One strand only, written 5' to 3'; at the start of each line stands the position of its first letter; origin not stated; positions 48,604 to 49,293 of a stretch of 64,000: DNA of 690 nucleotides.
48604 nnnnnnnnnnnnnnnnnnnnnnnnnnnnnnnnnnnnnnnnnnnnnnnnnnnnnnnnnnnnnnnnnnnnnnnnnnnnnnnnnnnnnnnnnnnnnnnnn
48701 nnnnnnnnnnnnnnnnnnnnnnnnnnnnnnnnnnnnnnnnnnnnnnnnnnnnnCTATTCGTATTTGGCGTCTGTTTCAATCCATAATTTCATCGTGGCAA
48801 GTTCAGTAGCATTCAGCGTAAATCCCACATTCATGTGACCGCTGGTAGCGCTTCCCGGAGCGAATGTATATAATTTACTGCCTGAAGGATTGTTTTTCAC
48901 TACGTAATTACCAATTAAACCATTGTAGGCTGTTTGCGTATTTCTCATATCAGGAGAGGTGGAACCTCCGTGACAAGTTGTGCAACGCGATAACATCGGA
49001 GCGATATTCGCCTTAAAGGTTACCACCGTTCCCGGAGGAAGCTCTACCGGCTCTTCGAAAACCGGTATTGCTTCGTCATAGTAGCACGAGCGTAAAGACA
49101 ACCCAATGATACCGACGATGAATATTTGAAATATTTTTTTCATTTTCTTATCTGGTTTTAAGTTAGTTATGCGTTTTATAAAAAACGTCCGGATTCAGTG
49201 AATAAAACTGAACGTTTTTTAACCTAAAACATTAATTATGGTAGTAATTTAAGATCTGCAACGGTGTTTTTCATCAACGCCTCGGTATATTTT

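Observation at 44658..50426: Orphan NrfCD-type quinol module linked to multihaem lipoproteins and an outer-membrane beta-barrel: candidate undescribed trans-envelope electron-transfer system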

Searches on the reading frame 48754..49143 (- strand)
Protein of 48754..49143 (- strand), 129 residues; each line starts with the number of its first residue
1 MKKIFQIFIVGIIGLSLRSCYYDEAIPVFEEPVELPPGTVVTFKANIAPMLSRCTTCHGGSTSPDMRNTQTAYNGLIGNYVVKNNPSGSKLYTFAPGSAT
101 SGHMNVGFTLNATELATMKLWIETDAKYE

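Call 3: search_protein_families(library=pfam, proteins=[window:48754-49143:-], max_evalue=0.1)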
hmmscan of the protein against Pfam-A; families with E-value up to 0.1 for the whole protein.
window:48754-49143:- (129 aa): 0 families

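Call 4: search_protein_families(library=ncbifam, proteins=[window:48754-49143:-], max_evalue=0.1)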
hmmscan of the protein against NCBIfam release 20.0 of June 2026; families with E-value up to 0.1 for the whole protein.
window:48754-49143:- (129 aa): 1 family
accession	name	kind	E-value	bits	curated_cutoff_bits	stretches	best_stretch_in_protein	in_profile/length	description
NF047812.1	LIC11213_lipo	equivalog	0.0001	22.4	100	1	49-98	47-95/118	LIC11213 family lipoprotein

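Call 52: search_protein_representatives(protein=window:48754-49143:-)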
Query: 129 residues. Proteins with E-value up to 0.001 (for the whole library): 317; up to 1e-10: 22; up to 1e-30: 1. The best 150 are listed.
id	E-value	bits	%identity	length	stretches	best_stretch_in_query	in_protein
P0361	5.3e-61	220.5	77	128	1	1-129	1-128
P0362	6.7e-23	97.3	48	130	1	1-127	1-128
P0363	1.0e-19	87.0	43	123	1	1-125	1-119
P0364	1.7e-17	79.9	32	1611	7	34-93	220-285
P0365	1.8e-17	79.8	32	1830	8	37-126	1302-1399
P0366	1.4e-14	70.5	36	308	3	35-111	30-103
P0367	2.9e-14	69.4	41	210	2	17-127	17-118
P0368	5.9e-14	68.4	42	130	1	8-126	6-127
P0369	2.3e-13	66.5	35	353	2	39-128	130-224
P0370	2.6e-13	66.3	39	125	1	1-125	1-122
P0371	5.6e-13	65.3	32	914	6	30-126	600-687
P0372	1.7e-12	63.7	39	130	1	1-126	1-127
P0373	2.2e-12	63.3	39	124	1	1-125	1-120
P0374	2.4e-12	63.2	40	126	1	1-126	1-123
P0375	3.8e-12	62.6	41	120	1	1-125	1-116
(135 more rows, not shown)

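Call 54: search_protein_families(library=pfam, proteins=[P0364, P0366], max_evalue=0.1)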
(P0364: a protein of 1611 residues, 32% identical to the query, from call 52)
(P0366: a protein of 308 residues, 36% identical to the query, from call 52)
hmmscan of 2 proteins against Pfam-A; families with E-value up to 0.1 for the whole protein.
P0364 (1611 aa): 12 families
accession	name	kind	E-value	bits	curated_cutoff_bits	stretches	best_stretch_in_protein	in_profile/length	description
PF07635.16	PSCyt1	-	1.3e-40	138.2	22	5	671-720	1-50/59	Planctomycete cytochrome C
PF00034.26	Cytochrom_C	-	1.4e-16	62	21.3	1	881-963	7-87/90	Cytochrome c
PF22297.1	PccH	-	1.6e-16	61.1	24.4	0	659-680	2-23/133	PccH Cytochrome c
PF13442.11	Cytochrome_CBB3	-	1.4e-15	57.7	27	1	879-962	7-68/68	Cytochrome C oxidase, cbb3-type, subunit III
PF00041.27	fn3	-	7.8e-12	45.7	25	1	138-209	12-74/84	Fibronectin type III domain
PF16656.11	Pur_ac_phosph_N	-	2.9e-10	41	30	0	347-421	7-82/93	Purple acid Phosphatase, N-terminal domain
PF09294.16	Interfer-bind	-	4.4e-08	33.8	21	0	1250-1294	59-104/104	Interferon-alpha/beta receptor, fibronectin type III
PF14376.11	Haem_bd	-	6.2e-05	23.4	27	0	1094-1117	34-58/133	Haem-binding domain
PF25788.1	Ig_Rha78A_N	-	9.1e-05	23.1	27.4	0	1048-1068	69-89/105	Rha78A-like, N-terminal immunoglobulin domain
PF16794.11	fn3_4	-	0.00016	22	27.1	0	1257-1280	70-93/103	Fibronectin-III type domain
PF14495.11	Cytochrom_C550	-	0.0004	20.5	27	0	879-894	30-45/136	Cytochrome c-550 domain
PF03932.20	CutC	-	0.02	14.8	23.3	0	984-1021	10-47/202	CutC family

P0366 (308 aa): 14 families
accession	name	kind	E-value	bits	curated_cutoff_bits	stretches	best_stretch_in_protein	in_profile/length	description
PF13442.11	Cytochrome_CBB3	-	2.1e-09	38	27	1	142-179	9-41/68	Cytochrome C oxidase, cbb3-type, subunit III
PF00034.26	Cytochrom_C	-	1.8e-06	29.6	21.3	0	142-159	7-23/90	Cytochrome c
PF22297.1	PccH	-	7.1e-06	26.6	24.4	0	227-245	4-22/133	PccH Cytochrome c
PF14495.11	Cytochrom_C550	-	1.7e-05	24.9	27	0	44-58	31-45/136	Cytochrome c-550 domain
PF14376.11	Haem_bd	-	0.00043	20.7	27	0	137-154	32-48/133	Haem-binding domain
PF22113.1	Mtrc-MtrF_II-IV_dom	-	0.001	19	30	0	43-64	77-98/176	Outer membrane cytochrome MtrC/MtrF-like, domains II/IV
PF14522.11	Cytochrome_C7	-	0.0024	18.1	24.8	0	145-154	13-22/67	Cytochrome c7 and related cytochrome c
PF09699.15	Paired_CXXCH_1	-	0.0036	17.4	20.6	0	144-155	5-16/41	Doubled CXXCH motif (Paired_CXXCH_1)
PF13435.11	Cytochrome_C554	-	0.0041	18.5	20.8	0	144-161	47-64/84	Cytochrome c554 and c-prime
PF00684.25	DnaJ_CXXCXGXG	-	0.0097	16.6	32.7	0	144-157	40-53/65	DnaJ central domain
PF14537.11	Cytochrom_c3_2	-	0.013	16.4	25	0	146-154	7-15/79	Cytochrome c3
PF00886.24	Ribosomal_S16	-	0.024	15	27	0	185-214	30-59/62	Ribosomal protein S16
PF11845.13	Tll0287-like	-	0.085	13.7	24.1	0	137-161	94-117/144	Tll0287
PF07635.16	PSCyt1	-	0.099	13.7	22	0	237-276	1-44/59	Planctomycete cytochrome C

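Call 77: search_solved_structures(query=A4, max_evalue=1)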
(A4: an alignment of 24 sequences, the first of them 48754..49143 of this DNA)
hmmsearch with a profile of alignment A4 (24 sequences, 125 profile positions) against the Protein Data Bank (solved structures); distinct sequences matched with E-value up to 1: 36.
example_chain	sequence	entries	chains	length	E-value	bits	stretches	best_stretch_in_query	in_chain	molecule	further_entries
5c2v_A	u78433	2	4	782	1.3e-07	35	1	33-69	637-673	HYDRAZINE SYNTHASE ALPHA SUBUNIT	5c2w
4rlr_A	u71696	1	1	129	2e-05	28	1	39-68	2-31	Cytochrome c, 1 heme-binding site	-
5mab_A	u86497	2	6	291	2.9e-05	27.5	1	42-123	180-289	FoxE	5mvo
3dmi_A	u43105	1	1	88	0.00031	24.2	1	49-122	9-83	cytochrome c6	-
3dr0_A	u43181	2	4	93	0.0013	22.2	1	49-125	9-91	Cytochrome c6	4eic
9se7_T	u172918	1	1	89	0.0028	21.1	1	49-123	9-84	Cytochrome c6, chloroplastic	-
1cyi_A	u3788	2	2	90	0.0029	21.1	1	49-123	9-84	CYTOCHROME C6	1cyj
4eid_A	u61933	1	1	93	0.004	20.6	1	49-125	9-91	Cytochrome c6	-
7c9r_C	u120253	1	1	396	0.027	17.9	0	50-87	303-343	Photosynthetic reaction center cytochrome c subunit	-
9h19_C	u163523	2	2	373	0.056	16.9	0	52-64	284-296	Photosynthetic reaction center cytochrome c subunit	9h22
1ls9_A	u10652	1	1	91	0.15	15.5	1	49-124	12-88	CYTOCHROME C6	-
7ubj_A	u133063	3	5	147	0.16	15.4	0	34-61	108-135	Antitermination protein Q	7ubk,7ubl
7o0u_C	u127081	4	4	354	0.21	15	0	52-64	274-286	MULTIHEME_CYTC domain-containing protein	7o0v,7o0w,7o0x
6xkx_p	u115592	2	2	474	0.25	14.8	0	48-61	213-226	Cbb3-type cytochrome c oxidase subunit CcoP,Cytochrome c-type cyt cy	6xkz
1c6o_A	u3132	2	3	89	0.28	14.7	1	50-122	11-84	CYTOCHROME C6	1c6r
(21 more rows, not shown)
